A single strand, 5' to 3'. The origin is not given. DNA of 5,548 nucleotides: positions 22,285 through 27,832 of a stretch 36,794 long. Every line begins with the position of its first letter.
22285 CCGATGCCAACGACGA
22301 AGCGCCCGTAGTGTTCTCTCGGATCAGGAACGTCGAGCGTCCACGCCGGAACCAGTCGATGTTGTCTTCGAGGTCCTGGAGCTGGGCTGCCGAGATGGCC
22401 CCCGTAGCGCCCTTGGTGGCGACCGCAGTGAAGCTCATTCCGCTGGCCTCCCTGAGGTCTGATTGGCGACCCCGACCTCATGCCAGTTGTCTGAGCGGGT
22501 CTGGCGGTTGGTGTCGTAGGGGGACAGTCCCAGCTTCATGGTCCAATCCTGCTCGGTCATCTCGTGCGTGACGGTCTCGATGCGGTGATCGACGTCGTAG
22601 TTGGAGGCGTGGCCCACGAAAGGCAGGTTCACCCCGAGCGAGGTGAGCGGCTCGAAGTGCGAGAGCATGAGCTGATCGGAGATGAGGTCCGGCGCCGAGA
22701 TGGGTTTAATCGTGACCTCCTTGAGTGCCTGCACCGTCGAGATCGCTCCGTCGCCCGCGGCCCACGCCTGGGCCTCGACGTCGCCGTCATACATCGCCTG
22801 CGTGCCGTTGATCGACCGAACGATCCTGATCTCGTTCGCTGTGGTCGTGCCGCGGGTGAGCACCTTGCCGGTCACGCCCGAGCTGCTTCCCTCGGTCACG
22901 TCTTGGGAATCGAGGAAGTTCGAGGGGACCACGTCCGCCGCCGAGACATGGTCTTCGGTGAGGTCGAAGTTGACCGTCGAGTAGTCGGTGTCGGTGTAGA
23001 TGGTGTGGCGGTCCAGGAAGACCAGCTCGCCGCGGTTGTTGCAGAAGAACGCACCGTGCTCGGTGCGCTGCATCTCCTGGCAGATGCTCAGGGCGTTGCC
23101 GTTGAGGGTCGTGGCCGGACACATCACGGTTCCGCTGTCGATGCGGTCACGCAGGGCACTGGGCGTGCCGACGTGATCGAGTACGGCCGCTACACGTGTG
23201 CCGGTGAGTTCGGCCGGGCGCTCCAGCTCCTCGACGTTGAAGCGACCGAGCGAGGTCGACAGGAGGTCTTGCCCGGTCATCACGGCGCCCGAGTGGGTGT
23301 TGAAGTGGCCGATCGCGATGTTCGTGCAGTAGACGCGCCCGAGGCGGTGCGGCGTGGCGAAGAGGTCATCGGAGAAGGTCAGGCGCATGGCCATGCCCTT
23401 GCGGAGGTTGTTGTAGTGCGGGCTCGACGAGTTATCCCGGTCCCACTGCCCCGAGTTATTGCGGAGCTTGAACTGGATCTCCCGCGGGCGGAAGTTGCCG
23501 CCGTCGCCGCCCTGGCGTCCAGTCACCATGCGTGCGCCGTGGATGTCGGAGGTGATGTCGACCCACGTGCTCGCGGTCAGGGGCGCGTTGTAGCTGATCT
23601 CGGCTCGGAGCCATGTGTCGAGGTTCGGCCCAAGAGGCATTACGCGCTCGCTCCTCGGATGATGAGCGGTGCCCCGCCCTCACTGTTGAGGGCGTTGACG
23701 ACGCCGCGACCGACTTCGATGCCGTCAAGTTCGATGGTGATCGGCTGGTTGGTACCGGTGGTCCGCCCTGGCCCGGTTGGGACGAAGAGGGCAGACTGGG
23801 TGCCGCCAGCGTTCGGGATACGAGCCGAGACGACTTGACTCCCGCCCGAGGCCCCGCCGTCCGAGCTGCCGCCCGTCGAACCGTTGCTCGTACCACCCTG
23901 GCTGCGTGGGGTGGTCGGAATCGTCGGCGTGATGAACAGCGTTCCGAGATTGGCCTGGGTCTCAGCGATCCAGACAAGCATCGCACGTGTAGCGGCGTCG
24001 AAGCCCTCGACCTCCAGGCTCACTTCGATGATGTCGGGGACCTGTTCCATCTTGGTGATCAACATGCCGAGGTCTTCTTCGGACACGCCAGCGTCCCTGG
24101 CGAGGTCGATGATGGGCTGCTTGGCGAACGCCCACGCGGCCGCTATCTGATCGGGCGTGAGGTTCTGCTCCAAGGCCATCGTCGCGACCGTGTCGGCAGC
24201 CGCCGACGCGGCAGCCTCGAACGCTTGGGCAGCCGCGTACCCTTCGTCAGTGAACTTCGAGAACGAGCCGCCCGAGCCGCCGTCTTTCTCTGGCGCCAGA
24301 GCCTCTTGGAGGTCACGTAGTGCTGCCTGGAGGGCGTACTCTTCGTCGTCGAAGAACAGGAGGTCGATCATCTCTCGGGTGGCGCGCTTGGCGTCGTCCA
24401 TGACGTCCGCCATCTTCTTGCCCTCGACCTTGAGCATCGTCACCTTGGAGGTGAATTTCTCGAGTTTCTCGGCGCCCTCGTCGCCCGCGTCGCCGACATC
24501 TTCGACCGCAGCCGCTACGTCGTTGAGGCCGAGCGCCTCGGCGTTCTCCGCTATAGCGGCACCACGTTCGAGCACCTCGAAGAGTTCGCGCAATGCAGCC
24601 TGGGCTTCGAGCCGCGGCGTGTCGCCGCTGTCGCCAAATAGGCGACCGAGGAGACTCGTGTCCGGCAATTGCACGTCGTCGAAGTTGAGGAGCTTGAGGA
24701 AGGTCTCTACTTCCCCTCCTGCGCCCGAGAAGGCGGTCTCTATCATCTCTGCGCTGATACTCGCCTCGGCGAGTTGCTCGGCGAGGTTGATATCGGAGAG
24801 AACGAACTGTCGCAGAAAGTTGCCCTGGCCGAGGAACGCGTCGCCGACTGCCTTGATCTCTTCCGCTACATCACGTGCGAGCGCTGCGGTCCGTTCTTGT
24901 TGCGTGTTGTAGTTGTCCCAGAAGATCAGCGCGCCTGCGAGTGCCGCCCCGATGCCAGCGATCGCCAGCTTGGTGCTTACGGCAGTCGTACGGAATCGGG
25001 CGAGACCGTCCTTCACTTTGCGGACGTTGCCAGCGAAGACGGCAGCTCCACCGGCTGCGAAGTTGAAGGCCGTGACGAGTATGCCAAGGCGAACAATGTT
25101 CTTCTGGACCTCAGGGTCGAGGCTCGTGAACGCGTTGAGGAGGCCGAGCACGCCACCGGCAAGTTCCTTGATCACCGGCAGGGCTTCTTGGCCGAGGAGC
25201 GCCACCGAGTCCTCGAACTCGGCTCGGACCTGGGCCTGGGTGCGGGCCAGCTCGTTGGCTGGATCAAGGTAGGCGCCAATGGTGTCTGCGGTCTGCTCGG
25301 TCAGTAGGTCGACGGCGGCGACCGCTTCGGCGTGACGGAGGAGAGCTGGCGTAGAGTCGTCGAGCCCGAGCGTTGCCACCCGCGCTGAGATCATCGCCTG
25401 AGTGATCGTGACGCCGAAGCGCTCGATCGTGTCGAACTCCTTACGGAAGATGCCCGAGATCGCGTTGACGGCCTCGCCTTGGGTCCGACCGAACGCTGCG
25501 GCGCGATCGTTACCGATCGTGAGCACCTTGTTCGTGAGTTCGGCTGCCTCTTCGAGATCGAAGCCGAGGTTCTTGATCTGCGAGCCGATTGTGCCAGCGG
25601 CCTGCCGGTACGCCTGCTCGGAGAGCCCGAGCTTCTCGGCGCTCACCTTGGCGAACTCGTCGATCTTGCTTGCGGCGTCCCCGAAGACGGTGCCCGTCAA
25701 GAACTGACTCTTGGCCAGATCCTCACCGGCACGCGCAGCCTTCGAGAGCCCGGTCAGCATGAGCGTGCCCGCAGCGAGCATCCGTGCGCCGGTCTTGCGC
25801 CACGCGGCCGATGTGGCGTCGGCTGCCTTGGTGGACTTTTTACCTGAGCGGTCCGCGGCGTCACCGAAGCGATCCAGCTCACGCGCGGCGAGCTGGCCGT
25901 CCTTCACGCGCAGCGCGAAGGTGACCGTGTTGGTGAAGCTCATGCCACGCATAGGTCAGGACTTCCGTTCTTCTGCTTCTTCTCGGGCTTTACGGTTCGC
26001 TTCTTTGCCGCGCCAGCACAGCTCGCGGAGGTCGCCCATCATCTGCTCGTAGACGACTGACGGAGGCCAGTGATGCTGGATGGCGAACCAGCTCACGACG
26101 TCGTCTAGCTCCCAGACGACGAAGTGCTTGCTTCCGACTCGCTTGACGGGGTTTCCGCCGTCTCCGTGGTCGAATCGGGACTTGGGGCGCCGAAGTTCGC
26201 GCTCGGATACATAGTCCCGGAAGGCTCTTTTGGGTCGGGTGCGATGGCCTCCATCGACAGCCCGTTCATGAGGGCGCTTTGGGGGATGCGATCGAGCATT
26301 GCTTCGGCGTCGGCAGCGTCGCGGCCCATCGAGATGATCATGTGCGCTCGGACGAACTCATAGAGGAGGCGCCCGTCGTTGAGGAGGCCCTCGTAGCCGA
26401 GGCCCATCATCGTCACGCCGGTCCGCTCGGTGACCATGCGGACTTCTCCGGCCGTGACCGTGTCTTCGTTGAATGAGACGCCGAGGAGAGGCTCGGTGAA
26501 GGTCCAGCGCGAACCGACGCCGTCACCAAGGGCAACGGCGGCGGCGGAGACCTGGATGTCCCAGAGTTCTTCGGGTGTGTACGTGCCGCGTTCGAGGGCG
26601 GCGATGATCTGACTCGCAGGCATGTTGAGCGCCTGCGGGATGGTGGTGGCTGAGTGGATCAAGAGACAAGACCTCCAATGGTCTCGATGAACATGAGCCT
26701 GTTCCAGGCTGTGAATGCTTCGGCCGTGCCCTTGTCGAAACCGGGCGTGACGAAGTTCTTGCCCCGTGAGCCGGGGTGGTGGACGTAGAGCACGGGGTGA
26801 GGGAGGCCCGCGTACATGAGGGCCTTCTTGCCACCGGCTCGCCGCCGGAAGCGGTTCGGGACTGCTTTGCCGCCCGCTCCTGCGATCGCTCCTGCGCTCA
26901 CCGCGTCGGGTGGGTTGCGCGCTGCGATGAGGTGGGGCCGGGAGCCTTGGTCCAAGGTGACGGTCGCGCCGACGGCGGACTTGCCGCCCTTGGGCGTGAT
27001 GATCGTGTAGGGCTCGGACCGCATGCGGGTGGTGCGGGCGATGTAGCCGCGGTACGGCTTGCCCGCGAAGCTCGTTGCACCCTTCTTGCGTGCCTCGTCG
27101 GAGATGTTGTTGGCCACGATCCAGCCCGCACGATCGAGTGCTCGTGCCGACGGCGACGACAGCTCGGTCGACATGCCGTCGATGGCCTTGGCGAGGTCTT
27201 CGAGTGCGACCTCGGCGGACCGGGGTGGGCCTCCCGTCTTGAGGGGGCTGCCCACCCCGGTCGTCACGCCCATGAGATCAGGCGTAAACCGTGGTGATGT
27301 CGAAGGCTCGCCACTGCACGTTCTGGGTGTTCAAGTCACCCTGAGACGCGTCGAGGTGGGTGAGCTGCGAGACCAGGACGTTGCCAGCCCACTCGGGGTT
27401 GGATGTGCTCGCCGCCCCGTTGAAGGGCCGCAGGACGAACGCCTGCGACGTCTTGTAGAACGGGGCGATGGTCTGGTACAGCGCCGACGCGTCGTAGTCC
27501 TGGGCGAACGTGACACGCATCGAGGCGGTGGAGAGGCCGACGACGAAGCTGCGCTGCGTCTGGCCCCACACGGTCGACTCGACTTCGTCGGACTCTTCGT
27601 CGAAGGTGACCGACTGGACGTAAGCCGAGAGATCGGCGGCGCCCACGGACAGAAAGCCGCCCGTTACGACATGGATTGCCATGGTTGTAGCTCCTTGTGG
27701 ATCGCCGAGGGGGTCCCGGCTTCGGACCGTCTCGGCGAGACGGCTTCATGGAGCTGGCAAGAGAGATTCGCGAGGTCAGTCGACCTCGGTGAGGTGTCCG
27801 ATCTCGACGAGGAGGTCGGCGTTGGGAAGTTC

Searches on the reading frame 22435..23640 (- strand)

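Call 15: search_protein_families(library=pfam, proteins=[window:22435-23640:-], max_evalue=0.01)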
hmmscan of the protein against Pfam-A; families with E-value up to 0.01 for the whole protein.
window:22435-23640:- (401 aa): 0 families

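Call 17: search_protein_families(library=phrogs, proteins=[window:22435-23640:-], max_evalue=0.001)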
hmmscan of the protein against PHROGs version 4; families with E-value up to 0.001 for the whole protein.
window:22435-23640:- (401 aa): 1 family
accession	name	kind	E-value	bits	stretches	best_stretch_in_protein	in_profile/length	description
phrog_5313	-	unknown function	1.5e-08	34.2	1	16-112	155-250/1052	-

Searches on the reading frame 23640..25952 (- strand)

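Call 15: search_protein_families(library=pfam, proteins=[window:23640-25952:-], max_evalue=0.01)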
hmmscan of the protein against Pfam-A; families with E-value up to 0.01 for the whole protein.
window:23640-25952:- (770 aa): 0 families

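Call 17: search_protein_families(library=phrogs, proteins=[window:23640-25952:-], max_evalue=0.001)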
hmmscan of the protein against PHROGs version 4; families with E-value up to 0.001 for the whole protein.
window:23640-25952:- (770 aa): 5 families
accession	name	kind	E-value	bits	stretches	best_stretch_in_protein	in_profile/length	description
phrog_1535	-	tail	5e-08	32.5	1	57-263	192-386/1152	tail length tape measure protein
phrog_1533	-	tail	8.8e-06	24.5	1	243-370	534-659/1688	tail length tape measure protein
phrog_6900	-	tail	1e-05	26.8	1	40-173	58-192/235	tail length tape measure protein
phrog_167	-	tail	0.0003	19.6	1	20-418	367-693/1555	tail length tape measure protein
phrog_1293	-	tail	0.00094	18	1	152-322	417-550/1424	tail length tape measure protein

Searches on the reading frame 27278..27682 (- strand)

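Call 74: search_protein_families(library=phrogs, proteins=[window:27278-27682:-], max_evalue=0.001)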
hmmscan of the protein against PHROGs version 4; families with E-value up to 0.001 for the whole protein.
window:27278-27682:- (134 aa): 2 families
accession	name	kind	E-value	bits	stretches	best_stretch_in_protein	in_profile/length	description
phrog_4574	-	tail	1.6e-20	74.5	1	13-128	18-137/147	major tail protein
phrog_10528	-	tail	2.7e-07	31.7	1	16-121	22-128/142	major tail protein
